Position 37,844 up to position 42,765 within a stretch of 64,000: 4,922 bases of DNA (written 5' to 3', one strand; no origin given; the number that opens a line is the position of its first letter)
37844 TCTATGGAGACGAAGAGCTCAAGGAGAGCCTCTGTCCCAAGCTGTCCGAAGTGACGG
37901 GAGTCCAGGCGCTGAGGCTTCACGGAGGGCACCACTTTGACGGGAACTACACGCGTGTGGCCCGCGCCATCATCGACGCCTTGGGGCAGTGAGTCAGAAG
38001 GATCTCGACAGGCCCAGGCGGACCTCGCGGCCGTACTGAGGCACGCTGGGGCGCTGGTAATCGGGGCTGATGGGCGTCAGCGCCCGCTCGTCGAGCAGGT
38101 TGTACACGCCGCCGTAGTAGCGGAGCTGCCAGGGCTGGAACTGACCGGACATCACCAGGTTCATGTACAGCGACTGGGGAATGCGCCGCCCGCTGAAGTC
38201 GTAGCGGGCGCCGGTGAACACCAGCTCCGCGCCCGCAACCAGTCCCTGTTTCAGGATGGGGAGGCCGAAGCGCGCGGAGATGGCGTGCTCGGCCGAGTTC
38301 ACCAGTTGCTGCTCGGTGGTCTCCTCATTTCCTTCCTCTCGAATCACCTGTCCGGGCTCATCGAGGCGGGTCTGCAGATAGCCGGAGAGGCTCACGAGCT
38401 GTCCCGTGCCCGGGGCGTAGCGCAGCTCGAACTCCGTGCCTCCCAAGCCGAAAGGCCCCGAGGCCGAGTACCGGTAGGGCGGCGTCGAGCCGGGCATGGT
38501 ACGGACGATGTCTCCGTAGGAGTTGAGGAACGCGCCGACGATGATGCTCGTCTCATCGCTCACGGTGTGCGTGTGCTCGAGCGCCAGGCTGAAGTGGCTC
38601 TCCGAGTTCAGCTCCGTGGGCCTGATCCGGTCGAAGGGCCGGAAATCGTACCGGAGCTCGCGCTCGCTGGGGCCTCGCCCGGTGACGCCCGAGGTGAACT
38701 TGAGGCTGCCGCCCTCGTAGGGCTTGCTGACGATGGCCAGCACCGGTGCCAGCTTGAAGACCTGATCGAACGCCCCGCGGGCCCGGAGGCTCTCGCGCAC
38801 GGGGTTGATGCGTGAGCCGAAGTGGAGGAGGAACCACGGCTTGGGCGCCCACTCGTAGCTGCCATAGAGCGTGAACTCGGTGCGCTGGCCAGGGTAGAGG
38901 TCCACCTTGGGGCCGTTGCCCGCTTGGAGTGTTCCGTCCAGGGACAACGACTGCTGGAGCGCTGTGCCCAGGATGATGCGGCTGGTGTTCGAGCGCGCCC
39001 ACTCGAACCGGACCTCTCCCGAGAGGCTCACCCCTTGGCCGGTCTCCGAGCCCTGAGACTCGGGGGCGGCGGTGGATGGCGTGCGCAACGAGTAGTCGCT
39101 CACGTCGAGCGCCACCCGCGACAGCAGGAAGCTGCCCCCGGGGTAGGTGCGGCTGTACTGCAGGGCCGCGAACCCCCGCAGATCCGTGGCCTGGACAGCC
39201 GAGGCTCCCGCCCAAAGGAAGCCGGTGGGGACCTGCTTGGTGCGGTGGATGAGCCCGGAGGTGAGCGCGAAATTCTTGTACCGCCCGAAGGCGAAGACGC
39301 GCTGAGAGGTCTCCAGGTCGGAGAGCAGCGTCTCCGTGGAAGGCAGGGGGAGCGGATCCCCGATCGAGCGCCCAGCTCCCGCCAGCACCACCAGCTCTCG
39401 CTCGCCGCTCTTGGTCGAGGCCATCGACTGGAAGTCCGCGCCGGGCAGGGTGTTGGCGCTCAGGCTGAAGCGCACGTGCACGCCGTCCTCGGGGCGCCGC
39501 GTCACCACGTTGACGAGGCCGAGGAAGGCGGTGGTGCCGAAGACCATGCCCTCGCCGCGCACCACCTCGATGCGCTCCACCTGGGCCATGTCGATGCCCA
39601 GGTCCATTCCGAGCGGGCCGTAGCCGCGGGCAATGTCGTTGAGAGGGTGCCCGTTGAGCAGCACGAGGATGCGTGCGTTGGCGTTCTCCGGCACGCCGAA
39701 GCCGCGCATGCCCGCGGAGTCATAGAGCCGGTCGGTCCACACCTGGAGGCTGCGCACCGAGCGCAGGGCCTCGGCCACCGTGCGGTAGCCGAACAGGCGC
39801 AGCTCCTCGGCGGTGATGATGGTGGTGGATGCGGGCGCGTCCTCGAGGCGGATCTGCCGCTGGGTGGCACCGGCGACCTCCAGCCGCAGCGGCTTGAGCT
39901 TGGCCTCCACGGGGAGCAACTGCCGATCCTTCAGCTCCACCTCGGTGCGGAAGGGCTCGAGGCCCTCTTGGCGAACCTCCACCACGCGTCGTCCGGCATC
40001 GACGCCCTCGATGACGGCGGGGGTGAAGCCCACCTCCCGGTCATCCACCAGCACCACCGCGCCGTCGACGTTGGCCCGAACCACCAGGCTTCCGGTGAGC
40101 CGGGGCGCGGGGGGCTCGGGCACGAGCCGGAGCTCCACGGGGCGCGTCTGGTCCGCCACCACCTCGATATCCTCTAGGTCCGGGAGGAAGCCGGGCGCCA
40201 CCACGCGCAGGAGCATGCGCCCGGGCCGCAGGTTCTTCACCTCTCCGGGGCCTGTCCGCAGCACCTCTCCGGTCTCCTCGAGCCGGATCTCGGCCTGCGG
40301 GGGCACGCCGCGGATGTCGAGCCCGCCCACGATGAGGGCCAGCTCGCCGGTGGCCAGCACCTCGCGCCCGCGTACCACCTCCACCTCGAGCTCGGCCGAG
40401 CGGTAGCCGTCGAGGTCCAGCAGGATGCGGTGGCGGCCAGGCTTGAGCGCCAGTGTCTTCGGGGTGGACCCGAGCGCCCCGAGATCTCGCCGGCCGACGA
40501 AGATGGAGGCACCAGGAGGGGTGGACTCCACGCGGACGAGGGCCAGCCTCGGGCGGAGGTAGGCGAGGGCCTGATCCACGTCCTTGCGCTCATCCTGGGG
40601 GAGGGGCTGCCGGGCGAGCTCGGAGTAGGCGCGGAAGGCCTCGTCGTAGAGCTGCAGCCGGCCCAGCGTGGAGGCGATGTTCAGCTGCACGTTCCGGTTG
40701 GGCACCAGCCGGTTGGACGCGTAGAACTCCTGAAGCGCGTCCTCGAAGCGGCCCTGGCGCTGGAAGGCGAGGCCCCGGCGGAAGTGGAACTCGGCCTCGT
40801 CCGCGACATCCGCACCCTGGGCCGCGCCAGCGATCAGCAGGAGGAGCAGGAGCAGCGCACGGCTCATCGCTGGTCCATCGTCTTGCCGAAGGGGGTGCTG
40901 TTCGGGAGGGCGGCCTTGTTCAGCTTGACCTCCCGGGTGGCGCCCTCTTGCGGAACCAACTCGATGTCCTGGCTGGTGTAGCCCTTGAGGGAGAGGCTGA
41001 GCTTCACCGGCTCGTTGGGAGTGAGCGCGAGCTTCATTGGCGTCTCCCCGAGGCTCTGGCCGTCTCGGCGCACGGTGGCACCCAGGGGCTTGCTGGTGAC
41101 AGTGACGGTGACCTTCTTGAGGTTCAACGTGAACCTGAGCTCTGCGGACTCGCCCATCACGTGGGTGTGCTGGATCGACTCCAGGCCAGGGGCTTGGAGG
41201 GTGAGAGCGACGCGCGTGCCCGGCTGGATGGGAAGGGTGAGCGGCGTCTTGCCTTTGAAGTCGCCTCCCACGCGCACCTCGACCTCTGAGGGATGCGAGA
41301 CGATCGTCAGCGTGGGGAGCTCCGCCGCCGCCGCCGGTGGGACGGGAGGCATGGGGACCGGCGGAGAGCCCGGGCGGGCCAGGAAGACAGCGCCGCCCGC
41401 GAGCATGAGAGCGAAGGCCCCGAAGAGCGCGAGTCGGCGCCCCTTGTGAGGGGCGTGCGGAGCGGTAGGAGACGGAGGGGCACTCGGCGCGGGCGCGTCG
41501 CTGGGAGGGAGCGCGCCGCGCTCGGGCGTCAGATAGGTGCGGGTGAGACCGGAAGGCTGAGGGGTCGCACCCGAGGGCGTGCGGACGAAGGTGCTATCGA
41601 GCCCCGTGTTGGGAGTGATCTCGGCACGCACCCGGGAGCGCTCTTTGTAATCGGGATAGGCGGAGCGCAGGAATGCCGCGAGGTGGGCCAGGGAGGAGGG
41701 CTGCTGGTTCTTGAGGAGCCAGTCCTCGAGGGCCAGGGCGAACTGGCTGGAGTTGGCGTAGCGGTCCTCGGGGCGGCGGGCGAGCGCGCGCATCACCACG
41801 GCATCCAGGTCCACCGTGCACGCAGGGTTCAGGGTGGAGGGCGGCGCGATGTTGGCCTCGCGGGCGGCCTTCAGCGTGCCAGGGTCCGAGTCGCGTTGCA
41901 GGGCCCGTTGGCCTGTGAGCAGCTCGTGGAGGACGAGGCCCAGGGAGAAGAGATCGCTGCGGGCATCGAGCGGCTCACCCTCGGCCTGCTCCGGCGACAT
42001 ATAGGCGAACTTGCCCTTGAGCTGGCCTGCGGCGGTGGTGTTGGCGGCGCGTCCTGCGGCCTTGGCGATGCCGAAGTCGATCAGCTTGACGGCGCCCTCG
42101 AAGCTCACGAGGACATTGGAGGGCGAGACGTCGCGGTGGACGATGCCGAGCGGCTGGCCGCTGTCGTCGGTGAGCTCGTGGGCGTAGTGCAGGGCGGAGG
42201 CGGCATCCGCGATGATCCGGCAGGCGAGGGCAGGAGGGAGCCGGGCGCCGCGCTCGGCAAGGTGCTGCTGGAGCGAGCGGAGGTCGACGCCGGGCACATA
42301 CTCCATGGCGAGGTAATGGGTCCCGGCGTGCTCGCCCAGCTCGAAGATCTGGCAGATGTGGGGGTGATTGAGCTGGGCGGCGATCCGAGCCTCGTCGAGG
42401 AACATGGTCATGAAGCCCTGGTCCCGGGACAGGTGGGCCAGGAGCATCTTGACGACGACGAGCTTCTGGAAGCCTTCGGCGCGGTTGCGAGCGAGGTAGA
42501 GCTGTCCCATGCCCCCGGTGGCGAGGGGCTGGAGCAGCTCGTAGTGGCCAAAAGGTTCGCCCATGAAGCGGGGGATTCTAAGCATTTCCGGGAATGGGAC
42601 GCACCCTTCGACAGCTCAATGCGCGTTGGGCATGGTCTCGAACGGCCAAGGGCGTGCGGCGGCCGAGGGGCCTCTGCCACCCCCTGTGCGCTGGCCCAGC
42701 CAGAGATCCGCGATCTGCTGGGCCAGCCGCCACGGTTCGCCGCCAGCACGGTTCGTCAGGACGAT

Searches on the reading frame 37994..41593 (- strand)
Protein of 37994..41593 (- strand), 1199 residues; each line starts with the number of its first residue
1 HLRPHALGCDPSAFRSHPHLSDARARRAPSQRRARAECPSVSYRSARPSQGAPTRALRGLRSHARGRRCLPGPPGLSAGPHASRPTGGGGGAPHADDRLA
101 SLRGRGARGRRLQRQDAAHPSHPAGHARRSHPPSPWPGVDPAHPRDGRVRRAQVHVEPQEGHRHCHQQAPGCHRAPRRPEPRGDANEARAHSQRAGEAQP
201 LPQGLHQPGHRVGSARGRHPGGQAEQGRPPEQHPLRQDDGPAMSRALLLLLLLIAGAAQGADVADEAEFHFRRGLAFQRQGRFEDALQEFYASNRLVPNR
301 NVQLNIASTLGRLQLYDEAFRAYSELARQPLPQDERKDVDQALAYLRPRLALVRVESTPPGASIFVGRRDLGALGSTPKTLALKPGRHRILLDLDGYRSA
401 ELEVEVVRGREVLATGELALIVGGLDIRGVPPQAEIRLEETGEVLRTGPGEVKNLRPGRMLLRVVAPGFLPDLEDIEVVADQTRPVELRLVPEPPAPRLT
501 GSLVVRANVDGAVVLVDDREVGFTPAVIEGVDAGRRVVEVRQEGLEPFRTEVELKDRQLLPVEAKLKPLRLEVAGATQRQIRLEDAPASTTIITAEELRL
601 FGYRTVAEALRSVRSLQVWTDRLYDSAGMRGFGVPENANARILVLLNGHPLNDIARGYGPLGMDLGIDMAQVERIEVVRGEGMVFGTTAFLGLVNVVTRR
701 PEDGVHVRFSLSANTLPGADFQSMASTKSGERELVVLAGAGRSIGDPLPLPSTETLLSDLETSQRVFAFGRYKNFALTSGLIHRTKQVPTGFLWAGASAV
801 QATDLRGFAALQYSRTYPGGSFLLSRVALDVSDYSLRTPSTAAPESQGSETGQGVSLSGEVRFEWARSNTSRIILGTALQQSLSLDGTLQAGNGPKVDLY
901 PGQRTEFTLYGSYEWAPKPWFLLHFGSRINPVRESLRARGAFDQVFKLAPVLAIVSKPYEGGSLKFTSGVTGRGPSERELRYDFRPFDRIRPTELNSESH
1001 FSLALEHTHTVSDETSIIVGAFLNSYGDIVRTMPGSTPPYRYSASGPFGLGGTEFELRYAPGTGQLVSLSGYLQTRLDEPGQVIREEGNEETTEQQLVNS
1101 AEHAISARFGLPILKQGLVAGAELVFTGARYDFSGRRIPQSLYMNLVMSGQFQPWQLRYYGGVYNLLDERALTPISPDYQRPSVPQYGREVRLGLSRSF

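Call 74: search_protein_families(library=pfam, proteins=[window:37994-41593:-], max_evalue=0.00001)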
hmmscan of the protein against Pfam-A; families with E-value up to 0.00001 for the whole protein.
window:37994-41593:- (1199 aa): 2 families
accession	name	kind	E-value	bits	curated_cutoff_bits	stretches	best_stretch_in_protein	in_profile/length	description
PF08308.17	PEGA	-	1.9e-29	101.8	20.8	2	501-568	2-69/71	PEGA domain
PF07715.20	Plug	-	8.5e-14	52.4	23.9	1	583-689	2-103/107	TonB-dependent Receptor Plug Domain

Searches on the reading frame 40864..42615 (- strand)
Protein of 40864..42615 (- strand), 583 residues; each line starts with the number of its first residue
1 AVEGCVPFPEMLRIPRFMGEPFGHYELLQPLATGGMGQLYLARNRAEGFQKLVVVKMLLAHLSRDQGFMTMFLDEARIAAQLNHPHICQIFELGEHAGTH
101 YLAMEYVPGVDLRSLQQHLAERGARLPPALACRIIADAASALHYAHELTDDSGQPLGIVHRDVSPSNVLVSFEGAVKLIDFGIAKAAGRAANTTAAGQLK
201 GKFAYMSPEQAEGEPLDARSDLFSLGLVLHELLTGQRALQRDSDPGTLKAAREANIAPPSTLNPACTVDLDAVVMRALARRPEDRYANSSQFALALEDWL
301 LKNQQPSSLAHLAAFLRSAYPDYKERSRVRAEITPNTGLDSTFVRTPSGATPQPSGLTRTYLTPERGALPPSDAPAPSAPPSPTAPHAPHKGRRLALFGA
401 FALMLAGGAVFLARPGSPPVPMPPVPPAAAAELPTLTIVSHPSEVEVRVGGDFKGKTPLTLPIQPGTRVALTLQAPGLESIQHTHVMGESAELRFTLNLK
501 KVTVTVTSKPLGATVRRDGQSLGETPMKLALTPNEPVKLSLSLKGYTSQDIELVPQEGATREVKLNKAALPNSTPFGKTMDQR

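Call 74: search_protein_families(library=pfam, proteins=[window:40864-42615:-], max_evalue=0.00001)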
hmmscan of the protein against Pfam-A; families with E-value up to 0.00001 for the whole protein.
window:40864-42615:- (583 aa): 4 families
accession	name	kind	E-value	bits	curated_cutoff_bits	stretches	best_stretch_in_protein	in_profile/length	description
PF00069.31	Pkinase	-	1.5e-34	120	31.7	1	25-285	1-251/263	Protein kinase domain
PF07714.23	PK_Tyr_Ser-Thr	-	6.3e-30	104.8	23.1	1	27-286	3-249/258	Protein tyrosine and serine/threonine kinase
PF08308.17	PEGA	-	3.3e-16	59.4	20.8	2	434-501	2-69/71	PEGA domain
PF01636.29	APH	-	1.5e-07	31.9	23.2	0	139-184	151-197/239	Phosphotransferase enzyme family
